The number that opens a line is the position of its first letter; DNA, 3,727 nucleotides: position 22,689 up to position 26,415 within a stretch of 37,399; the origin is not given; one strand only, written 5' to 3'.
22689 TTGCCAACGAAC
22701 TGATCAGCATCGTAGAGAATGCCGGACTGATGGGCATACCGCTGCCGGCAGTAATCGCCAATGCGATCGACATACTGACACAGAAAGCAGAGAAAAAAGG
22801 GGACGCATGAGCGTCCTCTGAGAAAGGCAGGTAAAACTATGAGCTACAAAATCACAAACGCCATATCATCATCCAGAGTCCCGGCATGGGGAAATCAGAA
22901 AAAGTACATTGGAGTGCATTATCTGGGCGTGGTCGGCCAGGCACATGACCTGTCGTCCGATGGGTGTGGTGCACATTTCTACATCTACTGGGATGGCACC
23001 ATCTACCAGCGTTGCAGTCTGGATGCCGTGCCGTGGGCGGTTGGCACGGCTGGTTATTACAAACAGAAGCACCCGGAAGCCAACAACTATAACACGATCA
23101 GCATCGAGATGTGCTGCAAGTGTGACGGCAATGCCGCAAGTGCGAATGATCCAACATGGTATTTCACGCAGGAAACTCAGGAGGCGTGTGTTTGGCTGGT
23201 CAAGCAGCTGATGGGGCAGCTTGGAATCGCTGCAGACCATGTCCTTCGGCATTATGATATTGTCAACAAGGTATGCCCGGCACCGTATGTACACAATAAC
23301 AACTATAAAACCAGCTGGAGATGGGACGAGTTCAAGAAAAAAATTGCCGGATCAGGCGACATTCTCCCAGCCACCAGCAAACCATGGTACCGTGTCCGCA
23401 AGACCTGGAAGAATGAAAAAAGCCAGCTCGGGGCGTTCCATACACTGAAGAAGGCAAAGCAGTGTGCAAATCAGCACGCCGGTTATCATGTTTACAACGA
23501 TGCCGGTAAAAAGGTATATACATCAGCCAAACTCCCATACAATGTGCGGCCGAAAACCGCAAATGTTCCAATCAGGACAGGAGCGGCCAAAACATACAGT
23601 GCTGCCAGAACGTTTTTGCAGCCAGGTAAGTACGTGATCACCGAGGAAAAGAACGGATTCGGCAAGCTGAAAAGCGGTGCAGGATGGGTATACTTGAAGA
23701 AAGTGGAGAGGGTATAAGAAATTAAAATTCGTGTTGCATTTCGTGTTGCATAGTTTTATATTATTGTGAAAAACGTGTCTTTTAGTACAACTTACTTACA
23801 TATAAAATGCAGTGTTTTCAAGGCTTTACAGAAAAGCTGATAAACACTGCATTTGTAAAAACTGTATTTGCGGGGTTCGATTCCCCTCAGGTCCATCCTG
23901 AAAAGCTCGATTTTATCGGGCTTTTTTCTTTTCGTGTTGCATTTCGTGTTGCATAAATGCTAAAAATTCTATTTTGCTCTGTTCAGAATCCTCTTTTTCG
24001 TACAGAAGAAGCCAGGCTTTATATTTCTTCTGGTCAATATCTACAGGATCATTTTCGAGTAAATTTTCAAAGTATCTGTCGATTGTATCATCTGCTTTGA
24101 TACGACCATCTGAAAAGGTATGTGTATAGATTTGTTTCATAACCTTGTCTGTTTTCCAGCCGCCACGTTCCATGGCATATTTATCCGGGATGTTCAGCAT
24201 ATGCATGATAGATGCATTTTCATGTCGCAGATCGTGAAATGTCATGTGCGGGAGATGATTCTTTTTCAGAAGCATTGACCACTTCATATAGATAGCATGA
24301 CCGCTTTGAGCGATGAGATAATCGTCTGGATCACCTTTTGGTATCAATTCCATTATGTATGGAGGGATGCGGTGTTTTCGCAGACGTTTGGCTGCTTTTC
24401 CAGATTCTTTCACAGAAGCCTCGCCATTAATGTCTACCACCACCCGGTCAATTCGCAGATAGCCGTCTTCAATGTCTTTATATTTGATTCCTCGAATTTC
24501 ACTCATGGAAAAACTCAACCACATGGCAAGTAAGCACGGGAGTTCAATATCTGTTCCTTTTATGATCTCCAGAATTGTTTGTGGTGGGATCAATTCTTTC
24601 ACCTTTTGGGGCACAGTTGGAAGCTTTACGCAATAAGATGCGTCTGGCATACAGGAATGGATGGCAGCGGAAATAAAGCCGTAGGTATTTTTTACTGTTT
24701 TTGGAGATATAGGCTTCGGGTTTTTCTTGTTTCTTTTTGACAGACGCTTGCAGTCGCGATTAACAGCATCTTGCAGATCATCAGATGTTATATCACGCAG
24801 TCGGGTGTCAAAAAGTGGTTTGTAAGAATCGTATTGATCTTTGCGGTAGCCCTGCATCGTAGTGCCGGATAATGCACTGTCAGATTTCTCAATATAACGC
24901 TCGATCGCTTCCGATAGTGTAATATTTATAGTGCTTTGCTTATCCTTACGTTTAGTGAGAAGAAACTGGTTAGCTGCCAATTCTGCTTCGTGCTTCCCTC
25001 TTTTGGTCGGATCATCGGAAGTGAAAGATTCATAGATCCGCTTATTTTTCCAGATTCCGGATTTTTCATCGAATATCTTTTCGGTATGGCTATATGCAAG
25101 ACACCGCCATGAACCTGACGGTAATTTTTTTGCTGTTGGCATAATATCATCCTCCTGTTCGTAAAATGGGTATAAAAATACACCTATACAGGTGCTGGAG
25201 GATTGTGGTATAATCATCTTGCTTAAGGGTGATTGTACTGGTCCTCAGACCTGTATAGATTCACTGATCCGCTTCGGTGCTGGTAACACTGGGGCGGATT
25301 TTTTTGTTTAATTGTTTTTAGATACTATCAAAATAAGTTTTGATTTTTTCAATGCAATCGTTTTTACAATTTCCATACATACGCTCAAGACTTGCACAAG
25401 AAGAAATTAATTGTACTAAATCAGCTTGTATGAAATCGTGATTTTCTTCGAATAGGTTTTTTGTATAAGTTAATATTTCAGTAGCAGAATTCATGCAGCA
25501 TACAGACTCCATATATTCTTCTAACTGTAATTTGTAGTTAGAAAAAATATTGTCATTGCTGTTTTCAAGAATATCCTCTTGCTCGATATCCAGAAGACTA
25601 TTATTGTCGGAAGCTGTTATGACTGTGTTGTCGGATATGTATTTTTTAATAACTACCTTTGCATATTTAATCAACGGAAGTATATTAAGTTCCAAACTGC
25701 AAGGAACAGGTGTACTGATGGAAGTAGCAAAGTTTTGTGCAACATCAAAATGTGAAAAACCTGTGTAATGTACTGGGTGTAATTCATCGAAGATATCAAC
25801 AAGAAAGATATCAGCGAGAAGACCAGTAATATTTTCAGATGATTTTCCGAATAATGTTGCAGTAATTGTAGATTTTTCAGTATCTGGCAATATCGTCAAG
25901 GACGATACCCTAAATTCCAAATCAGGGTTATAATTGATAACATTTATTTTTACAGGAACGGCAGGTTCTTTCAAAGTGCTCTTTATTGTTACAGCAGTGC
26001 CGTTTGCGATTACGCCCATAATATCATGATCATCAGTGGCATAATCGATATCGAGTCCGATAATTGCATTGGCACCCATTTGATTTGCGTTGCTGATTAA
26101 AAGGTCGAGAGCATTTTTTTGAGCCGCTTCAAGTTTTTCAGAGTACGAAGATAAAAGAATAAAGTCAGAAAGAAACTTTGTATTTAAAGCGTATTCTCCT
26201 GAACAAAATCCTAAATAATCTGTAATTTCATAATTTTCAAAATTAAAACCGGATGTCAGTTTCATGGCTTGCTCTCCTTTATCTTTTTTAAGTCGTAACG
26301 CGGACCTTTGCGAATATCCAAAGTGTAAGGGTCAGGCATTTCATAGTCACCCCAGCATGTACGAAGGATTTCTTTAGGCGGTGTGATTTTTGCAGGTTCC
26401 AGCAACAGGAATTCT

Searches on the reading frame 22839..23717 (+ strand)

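Call 76: search_protein_families(library=pfam, proteins=[window:22839-23717:+], max_evalue=0.001)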
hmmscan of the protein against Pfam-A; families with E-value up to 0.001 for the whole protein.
window:22839-23717:+ (292 aa): 1 family
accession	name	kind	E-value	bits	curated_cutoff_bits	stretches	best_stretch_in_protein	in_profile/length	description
PF01510.30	Amidase_2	-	6.5e-15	56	26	1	22-149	6-131/131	N-acetylmuramoyl-L-alanine amidase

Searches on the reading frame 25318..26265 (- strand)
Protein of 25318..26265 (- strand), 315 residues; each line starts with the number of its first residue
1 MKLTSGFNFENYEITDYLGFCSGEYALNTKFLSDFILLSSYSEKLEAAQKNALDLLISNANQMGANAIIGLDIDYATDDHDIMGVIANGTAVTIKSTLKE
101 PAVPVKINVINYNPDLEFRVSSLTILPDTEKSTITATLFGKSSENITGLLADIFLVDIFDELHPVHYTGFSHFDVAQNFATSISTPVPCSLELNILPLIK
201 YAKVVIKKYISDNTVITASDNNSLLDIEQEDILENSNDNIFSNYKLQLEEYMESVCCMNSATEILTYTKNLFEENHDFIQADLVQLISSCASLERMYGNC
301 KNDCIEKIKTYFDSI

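Call 76: search_protein_families(library=pfam, proteins=[window:25318-26265:-], max_evalue=0.001)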
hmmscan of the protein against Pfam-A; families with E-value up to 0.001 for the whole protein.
window:25318-26265:- (315 aa): 1 family
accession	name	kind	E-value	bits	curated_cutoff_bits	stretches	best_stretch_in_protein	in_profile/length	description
PF01906.23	YbjQ_1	-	1.8e-15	57.8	23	1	1-94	1-103/103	Putative heavy-metal-binding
